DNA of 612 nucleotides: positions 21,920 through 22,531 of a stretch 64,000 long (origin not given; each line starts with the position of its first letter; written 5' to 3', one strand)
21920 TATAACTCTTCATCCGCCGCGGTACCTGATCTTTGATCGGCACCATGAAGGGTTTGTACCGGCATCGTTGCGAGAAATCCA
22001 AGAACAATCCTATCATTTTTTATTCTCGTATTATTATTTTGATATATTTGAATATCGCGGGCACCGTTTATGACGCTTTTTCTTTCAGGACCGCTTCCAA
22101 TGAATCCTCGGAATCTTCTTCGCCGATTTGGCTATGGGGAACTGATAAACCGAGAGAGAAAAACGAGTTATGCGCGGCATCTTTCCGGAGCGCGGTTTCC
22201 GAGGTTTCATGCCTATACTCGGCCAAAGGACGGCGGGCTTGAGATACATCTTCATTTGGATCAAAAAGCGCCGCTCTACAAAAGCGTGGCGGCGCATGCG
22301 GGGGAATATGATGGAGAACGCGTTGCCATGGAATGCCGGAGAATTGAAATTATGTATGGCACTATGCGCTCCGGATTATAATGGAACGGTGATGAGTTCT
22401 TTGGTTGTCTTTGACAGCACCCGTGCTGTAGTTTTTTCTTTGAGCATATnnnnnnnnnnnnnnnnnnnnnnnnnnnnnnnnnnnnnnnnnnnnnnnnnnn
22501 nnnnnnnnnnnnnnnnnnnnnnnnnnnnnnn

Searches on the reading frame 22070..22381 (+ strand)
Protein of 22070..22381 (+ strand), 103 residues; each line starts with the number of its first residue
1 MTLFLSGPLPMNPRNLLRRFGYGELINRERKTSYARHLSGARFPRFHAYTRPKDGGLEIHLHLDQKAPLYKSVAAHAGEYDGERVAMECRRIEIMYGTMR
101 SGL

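Call 7: search_protein_families(library=pfam, proteins=[window:22070-22381:+], max_evalue=1)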
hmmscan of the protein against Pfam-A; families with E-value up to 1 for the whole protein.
window:22070-22381:+ (103 aa): 0 families

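Call 8: search_protein_families(library=ncbifam, proteins=[window:22070-22381:+], max_evalue=1)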
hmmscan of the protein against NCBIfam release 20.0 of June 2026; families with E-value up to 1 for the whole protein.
window:22070-22381:+ (103 aa): 0 families

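Call 9: find_homologous_proteins(query=window:22070-22381:+, max_evalue=0.01)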
Query window:22070-22381:+ (103 aa): 15 proteins with E <= 0.01 among 17 candidates.
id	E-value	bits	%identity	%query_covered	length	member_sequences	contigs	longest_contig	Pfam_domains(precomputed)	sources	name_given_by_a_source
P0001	2.1e-56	207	100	90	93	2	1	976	-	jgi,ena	-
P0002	4.7e-25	106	52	98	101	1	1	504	-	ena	-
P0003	4.3e-23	100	52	93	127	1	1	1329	-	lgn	-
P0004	5.6e-22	96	52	89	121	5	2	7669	-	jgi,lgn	-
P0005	2.5e-21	94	50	100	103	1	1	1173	-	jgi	jgi:hypothetical protein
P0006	3.6e-20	90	50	98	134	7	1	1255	-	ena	-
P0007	2.0e-19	88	53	89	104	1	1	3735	-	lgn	-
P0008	9.4e-19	86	51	89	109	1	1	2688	-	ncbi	-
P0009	1.8e-17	82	55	81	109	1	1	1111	-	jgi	jgi:hypothetical protein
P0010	3.9e-17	81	56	77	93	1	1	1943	-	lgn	-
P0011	2.0e-16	78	58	77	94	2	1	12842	-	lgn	-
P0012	8.6e-16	76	54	77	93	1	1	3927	-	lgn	-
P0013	5.1e-15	74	52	74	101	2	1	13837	-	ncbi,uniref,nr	ncbi:hypothetical protein CO172_02830 [Candidatus Uhrbacteria bacterium CG_4_9_14_3_um_filter_36_7]|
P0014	5.2e-15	74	45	82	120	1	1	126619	-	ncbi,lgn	-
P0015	3.0e-12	65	45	80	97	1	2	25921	-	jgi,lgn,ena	jgi:hypothetical protein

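Call 16: find_encoding_contigs(protein=P0014, flank=6000, max_places=3)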
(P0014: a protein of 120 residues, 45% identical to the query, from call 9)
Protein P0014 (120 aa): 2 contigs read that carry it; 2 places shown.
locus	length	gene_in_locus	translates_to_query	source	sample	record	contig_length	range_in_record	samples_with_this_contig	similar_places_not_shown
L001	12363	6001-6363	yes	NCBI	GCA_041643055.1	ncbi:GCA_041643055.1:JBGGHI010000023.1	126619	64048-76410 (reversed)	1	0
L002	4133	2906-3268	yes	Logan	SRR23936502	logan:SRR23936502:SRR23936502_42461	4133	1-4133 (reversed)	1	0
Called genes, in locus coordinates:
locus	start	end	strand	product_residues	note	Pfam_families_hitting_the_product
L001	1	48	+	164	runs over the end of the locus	PF03965:Penicillinase_R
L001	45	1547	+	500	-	PF01564:Spermine_synth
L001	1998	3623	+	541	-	PF04909:Amidohydro_2 (weak)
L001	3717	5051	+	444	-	PF04909:Amidohydro_2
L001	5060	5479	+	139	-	-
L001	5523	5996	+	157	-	PF12079:DUF3558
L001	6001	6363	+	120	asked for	-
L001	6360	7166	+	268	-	-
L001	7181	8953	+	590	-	PF01807:Zn_ribbon_DnaG, PF08275:DNAG_N, PF01751:Toprim, PF13155:Toprim_2, PF13662:Toprim_4, PF10410:DnaB_bind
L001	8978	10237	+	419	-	PF03979:Sigma70_r1_1 (weak), PF00140:Sigma70_r1_2, PF04542:Sigma70_r2, PF04539:Sigma70_r3, PF04545:Sigma70_r4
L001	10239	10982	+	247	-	PF01145:Band_7, PF13421:Band_7_1 (weak)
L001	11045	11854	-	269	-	PF13739:PdaC, PF11738:DUF3298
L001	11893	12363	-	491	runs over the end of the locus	PF03116:NQR2_RnfD_RnfE (faint), PF00175:NAD_binding_1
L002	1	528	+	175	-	?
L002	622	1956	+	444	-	PF04909:Amidohydro_2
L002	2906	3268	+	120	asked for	-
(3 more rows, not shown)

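Call 17: find_encoding_contigs(protein=P0015, flank=5000, max_places=2)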
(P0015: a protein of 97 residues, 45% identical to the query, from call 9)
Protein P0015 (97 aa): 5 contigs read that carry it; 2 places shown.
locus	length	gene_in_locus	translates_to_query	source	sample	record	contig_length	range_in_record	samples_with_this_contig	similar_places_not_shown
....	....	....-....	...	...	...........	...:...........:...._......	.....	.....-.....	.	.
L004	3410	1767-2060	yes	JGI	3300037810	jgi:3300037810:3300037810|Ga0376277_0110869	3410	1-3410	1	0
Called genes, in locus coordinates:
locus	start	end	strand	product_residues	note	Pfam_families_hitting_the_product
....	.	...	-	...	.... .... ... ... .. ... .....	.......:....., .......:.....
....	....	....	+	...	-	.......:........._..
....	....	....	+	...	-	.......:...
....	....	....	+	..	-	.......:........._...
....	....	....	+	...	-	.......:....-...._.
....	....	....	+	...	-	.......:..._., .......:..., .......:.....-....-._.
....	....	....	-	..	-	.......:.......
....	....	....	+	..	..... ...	-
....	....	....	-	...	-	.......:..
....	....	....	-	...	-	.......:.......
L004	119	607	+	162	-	PF00152:tRNA-synt_2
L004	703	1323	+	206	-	PF08207:EFP_N, PF01132:EFP, PF09285:Elong-fact-P_C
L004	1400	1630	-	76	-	PF06961:DUF1294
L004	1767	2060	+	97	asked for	-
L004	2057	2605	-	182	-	PF00265:TK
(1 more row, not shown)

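Call 18: find_encoding_contigs(protein=P0013, flank=5000, max_places=2)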
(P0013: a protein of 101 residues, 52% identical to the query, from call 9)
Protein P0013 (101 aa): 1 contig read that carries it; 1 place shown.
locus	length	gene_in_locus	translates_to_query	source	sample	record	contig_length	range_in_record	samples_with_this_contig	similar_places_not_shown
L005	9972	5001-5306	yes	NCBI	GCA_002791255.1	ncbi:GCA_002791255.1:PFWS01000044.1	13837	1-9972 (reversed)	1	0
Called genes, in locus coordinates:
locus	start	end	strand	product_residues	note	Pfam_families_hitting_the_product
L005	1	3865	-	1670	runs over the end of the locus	PF03534:SpvB, PF12256:TcdB_toxin_midN, PF05593:RHS_repeat, PF00545:Ribonuclease (weak)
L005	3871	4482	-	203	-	-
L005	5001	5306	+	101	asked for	-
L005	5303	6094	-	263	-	PF01790:LGT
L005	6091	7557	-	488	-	PF01425:Amidase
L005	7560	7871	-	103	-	PF02686:GatC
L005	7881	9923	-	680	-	PF22745:Nlig-Ia, PF01653:DNA_ligase_aden, PF03120:OB_DNA_ligase, PF03119:DNA_ligase_ZBD (weak), PF12826:HHH_2, PF14520:HHH_5, PF00533:BRCT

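Call 19: find_encoding_contigs(protein=P0011, flank=5000, max_places=2)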
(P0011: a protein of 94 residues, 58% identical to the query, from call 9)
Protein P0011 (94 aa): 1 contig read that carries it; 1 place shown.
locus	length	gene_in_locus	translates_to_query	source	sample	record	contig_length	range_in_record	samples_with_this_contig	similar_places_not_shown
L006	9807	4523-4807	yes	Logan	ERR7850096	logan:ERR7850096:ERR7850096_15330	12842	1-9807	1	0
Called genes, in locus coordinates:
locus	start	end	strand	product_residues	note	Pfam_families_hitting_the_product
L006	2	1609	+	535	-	?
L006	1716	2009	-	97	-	-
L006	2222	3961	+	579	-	PF01368:DHH, PF02272:DHHA1, PF17768:RecJ_OB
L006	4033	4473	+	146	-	PF00075:RNase_H, PF13456:RVT_3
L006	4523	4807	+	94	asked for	-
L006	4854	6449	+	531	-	PF01656:CbiA (weak), PF06418:CTP_synth_N, PF00117:GATase, PF07722:Peptidase_C26 (weak)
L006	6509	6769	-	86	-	-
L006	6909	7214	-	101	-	PF01016:Ribosomal_L27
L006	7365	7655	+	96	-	-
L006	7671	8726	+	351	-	PF00953:Glycos_transf_4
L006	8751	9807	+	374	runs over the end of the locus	PF01098:FTSW_RODA_SPOVE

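Call 20: find_encoding_contigs(protein=P0004, flank=5000, max_places=2)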
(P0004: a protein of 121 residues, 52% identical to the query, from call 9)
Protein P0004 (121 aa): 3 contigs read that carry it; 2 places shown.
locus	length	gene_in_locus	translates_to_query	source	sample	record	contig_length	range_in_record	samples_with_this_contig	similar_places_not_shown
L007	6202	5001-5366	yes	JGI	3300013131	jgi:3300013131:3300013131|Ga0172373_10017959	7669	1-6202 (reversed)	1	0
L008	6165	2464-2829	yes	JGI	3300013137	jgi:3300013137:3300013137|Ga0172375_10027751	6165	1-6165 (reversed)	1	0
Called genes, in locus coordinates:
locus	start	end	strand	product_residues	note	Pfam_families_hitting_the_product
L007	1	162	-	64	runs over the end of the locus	-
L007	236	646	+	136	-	-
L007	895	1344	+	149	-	-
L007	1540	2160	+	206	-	PF03575:Peptidase_S51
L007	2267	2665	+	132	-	-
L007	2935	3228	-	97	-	-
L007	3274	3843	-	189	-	-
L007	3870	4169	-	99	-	PF09945:DUF2177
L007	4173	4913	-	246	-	-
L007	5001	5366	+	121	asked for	-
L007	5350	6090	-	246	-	PF01790:LGT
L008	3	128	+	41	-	?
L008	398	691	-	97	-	-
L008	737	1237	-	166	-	-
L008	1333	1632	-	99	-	PF09945:DUF2177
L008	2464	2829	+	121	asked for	-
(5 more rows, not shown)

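Call 21: predict_structure(alignment_id=A1)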
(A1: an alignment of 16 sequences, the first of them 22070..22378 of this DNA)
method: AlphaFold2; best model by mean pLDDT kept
length: 103 residues; sequences in the alignment: 16
mean_pLDDT: 86.3   pTM: 0.77
mean pLDDT of the five models: 86.3, 85.6, 85.4, 84.9, 84.8
residues with pLDDT >= 90: 63; 70-90: 26; 50-70: 8; < 50: 6
segments of 3 or more residues with pLDDT < 50: 71-76
pLDDT, mean of each block of 10 residues (from residue 1): 92 95 92 91 91 94 76 51 90 94 72
secondary structure, 60 per line:
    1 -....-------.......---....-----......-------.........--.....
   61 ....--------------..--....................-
elements in order: E2-5 H13-19 E23-26 E32-37 E45-53 E56-64 H83-102

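Call 22: search_protein_representatives(alignment_id=A1)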
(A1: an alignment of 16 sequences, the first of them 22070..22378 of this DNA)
Query: 16 sequences, 108 profile positions. Proteins with E-value up to 0.001 (for the whole library): 514; up to 1e-10: 437; up to 1e-30: 15. The best 150 are listed.
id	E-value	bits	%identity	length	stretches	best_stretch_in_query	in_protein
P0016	2.4e-36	140.0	-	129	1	1-104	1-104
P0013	4.4e-35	135.9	-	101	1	17-106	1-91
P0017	4.0e-33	129.6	-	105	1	1-101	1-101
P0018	4.5e-33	129.5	-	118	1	1-97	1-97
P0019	9.7e-33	128.4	-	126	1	1-98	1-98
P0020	1.3e-32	128.0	-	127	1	1-103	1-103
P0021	2.7e-32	126.9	-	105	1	1-97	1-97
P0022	3.3e-32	126.7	-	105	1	1-99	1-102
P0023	4.1e-32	126.4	-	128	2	25-99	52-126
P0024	1.1e-31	125.0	-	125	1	1-103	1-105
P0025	1.9e-31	124.3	-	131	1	1-98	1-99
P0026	5.2e-31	122.8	-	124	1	1-102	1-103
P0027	5.9e-31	122.6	-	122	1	1-104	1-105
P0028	8.1e-31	122.2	-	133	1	1-98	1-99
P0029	9.0e-31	122.1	-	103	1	1-95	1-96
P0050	2.4e-27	111.0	-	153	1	1-101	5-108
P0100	6.3e-25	103.2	-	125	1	1-98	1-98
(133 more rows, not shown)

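Call 25: search_solved_structures(query=A1, max_evalue=10)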
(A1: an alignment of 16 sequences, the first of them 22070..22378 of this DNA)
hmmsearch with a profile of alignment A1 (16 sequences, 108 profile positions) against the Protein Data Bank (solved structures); distinct sequences matched with E-value up to 10: 4.
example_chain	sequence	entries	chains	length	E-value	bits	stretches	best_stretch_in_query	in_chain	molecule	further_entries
1abw_A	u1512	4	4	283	0.37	13.9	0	70-87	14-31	HEMOGLOBIN-BASED BLOOD SUBSTITUTE | HEMOGLOBIN | PROTEIN (DEOXYHEMOGLOBIN (ALPHA CHAIN))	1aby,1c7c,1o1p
1c7d_A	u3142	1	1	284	0.37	13.9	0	70-87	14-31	PROTEIN (DEOXYHEMOGLOBIN (ALPHA CHAIN))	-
4j2f_A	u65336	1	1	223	0.78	12.8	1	33-60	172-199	Glutathione s-transferase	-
28ye_F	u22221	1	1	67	0.88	12.7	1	72-96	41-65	Large ribosomal subunit protein bL32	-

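Call 30: find_related_loci(query=A1, collection=genome_contigs, flank=3000)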
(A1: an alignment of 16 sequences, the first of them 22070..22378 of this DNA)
Query A1 (103 aa) in genome_contigs; peptide patterns used: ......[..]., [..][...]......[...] (x = any residue, [..] = any of these).
242 stretches matched a pattern; 115 encode a relative of the query (tblastn E <= 1e-3); the best 80 are kept; 80 distinct loci.
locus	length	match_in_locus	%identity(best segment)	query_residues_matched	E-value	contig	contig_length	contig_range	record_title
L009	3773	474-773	51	1-100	2e-29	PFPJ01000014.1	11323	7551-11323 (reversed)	MAG: Candidatus Magasanikbacteria bacterium CG_4_10_14_0_2_um_filter_41_10 CG_4_10_14_0.2_scaffold_3228_c, whole genome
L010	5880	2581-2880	51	1-100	2e-29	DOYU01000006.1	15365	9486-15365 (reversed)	MAG TPA_asm: Candidatus Magasanikiibacteriota bacterium isolate UBA12086 contig_10003, whole genome shotgun sequence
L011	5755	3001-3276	51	1-92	8e-29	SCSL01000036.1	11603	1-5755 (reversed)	MAG: Patescibacteria group bacterium isolate FW215_bin.11 FW215_bin.11-54730, whole genome shotgun sequence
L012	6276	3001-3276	52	1-92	3e-29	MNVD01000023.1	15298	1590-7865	MAG: Candidatus Magasanikbacteria bacterium CG1_02_41_34 cg1_0.2_scaffold_4717_c, whole genome shotgun sequence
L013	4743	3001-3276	51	1-92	9e-29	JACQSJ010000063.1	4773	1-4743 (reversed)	MAG: Candidatus Uhrbacteria bacterium isolate NC_groundwater_1382_Ag_S-0.2um_56_31 S_p2_S4_coassembly_k141_3730566, whol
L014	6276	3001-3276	51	1-92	2e-28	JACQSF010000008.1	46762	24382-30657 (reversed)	MAG: Candidatus Uhrbacteria bacterium isolate NC_groundwater_1378_Ag_S-0.2um_51_101 S_p2_S4_coassembly_k141_492572, whol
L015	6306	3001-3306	46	1-102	2e-28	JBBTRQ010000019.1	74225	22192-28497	MAG: Patescibacteria group bacterium isolate H52-bin078_1 H52_bin078_1_000000000019, whole genome shotgun sequence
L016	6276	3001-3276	49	1-92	1e-27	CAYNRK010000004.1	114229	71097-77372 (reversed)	MAG TPA_asm: uncultured Gammaproteobacteria bacterium isolate SRP077602_co8_262 genome assembly, contig: NODE_160_length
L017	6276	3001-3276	51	1-92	2e-27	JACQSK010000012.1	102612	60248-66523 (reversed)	MAG: Candidatus Uhrbacteria bacterium isolate NC_groundwater_1383_Ag_S-0.2um_59_539 S_p2_S4_coassembly_k141_1445203, who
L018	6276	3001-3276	51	1-92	3e-27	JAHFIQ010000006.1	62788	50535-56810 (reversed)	MAG: Candidatus Uhrbacteria bacterium isolate nzgw366 NODE_268_length_62789_cov_42.656412, whole genome shotgun sequence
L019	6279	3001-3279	49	1-93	4e-27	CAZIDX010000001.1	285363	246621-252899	MAG TPA_asm: uncultured Gammaproteobacteria bacterium isolate SRP167671_co2_164 genome assembly, contig: NODE_13_length_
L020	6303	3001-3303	48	1-101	5e-27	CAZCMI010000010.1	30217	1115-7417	MAG TPA_asm: uncultured Gammaproteobacteria bacterium isolate binchicken_co173_920 genome assembly, contig: NODE_5182_le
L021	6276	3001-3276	50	1-92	4e-27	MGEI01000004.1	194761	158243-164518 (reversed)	MAG: Candidatus Uhrbacteria bacterium RIFCSPLOWO2_01_FULL_47_17 rifcsplowo2_01_scaffold_61, whole genome shotgun sequenc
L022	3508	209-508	51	1-100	4e-27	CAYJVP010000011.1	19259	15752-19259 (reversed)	MAG TPA_asm: uncultured Gammaproteobacteria bacterium isolate ERP125453_co1_234 genome assembly, contig: NODE_2817_lengt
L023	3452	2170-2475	44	1-102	6e-27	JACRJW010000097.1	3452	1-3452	MAG: Candidatus Uhrbacteria bacterium isolate NC_groundwater_1839_Pr3_B-0.1um_53_10 SR-2_scaffold_141_3643907, whole gen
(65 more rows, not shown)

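Call 33: fold_search(model_id=the predicted structure, library=pdb)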
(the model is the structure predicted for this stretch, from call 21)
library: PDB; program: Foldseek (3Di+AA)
matches with E <= 10: 607; with E <= 0.001: 0
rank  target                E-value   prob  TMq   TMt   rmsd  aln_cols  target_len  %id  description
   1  2yh6_D                7.1e-03  0.94  0.36  0.35   7.1       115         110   13  Structure of the N-terminal domain of BamC from E. coli (released 2011-05-25)
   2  2yh6_A                1.0e-02  0.91  0.36  0.35   7.1       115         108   13  Structure of the N-terminal domain of BamC from E. coli (released 2011-05-25)
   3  6lys_C                2.1e-02  0.90  0.39  0.30   6.9       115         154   10  Structure of the BAM complex (released 2021-01-13)
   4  5wi2_A                2.5e-02  0.99  0.48  0.52   5.9        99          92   10  Crystal structure of the KA1 domain from human Chk1 (released 2017-10-04)
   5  5wi2_B                4.9e-02  0.80  0.34  0.36   5.5        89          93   11  Crystal structure of the KA1 domain from human Chk1 (released 2017-10-04)
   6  2laf_MODEL_1_A        5.5e-02  0.54  0.31  0.30   7.6       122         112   12  NMR solution structure of the N-terminal domain of the E. coli lipoprotein BamC (released 2011-06-01)
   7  3tgo_D                1.4e-01  0.41  0.33  0.24   7.5       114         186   12  Crystal structure of the E. coli BamCD complex (released 2011-09-28)
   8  5d0q_C                1.7e-01  0.41  0.34  0.17   7.3       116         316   10  BamACDE complex, outer membrane beta-barrel assembly machinery (BAM) complex (released 2016-03-09)
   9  6v05_C                1.7e-01  0.38  0.33  0.25   7.5       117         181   13  Cryo-EM structure of a substrate-engaged Bam complex (released 2020-06-10)
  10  8k87_B                2.3e-01  0.38  0.34  0.19   6.6       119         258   12  Dimer structure of procaryotic Ago (released 2024-07-03)
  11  8jl0_A                2.5e-01  0.30  0.32  0.10   6.8       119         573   12  Cryo-EM structure of the prokaryotic SPARSA system complex (released 2024-01-24)
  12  9m86_A                2.6e-01  0.38  0.37  0.34   7.1       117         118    7  Crystal structure of SpMETTL16 kinase associated 1 domain in complex with U6 snRNA internal stem loop (released 2025-08-06)
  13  6pny                  3.4e-01  0.77  0.53  0.48   4.5       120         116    8  X-ray Structure of Flpp3 (released 2020-02-26)
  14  8iha_B                4.0e-01  0.21  0.32  0.30   8.9       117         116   12  Polyketone cyclase Rv2186c in Mycobacterium tuberculosis H37Rv (released 2024-03-06)
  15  9u48_A                4.3e-01  0.35  0.38  0.16   7.9       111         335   10  Cryo-EM structure of spMETTL16 in complex with U6 snRNA and SAM (released 2025-08-06)
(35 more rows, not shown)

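Call 43: search_protein_families(library=pfam, alignment_id=A2, max_evalue=0.01)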
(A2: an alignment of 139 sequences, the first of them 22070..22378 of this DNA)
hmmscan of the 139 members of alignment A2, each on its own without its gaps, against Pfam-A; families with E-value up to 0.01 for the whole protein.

A. member 1, window:22070-22378:+ (103 aa): 0 families

B. families by the number of members that match (of 139 scanned): 2 families
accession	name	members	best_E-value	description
PF24116.1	DUF7390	1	0.0058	Domain of unknown function (DUF7390)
PF10481.14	CENP-F_N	1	0.0082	Cenp-F N-terminal domain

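Call 44: search_solved_structures(query=A2, max_evalue=10)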
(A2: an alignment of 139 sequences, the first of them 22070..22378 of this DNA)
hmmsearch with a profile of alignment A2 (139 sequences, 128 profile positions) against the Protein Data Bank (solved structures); distinct sequences matched with E-value up to 10: 2.
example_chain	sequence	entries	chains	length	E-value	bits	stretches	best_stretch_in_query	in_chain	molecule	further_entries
2wpr_A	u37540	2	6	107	0.097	15.7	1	86-117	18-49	TRIMERIC AUTOTRANSPORTER ADHESIN FRAGMENT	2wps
5app_A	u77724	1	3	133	3.3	10.8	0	86-119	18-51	General control protein GCN4,GENERAL CONTROL PROTEIN GCN4, OUTER MEMBRANE PROTEIN 100,Gene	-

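Call 45: search_protein_families(library=padloc, proteins=[window:22070-22381:+, P0014, P0006, P0050], max_evalue=1)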
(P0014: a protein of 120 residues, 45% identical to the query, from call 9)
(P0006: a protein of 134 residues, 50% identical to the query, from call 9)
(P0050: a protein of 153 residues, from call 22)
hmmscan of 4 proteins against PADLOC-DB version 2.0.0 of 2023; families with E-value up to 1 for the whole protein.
window:22070-22381:+ (103 aa): 0 families

P0014 (120 aa): 0 families

P0006 (134 aa): 0 families

P0050 (153 aa): 0 families

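Call 61: search_protein_families(library=pfam, alignment_id=A3, max_evalue=0.00001)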
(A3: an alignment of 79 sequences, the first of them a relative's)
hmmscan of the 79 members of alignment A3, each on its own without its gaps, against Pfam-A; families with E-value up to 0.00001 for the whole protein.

A. member 1, L001:5188-5430:- (80 aa): 0 families

B. families by the number of members that match (of 79 scanned): 45 families (the first 25 are shown)
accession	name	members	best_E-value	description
PF02397.22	Bac_transf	7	8.4e-64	Bacterial sugar transferase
PF13727.12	CoA_binding_3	7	2.1e-10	CoA-binding domain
PF01180.27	DHO_dh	4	3.5e-56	Dihydroorotate dehydrogenase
PF13549.11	ATP-grasp_5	4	1.4e-55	ATP-grasp domain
PF13607.11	Succ_CoA_lig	4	2e-51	Succinyl-CoA ligase like flavodoxin domain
PF13380.12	CoA_binding_2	4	1.6e-27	CoA binding domain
PF19045.5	Ligase_CoA_2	4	1.1e-16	Ligase-CoA domain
PF02629.25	CoA_binding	4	1.7e-15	CoA binding domain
PF02163.28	Peptidase_M50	2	4.4e-63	Peptidase family M50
PF02900.23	LigB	2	1.8e-25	Catalytic LigB subunit of aromatic ring-opening dioxygenase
PF00216.26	Bac_DNA_binding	2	1.1e-23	Bacterial DNA-binding protein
PF13456.12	RVT_3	2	1.3e-22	Reverse transcriptase-like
PF13308.11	YARHG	2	2.3e-16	YARHG domain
PF00075.30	RNase_H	2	6e-11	RNase H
PF00549.24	Ligase_CoA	2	1e-07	CoA-ligase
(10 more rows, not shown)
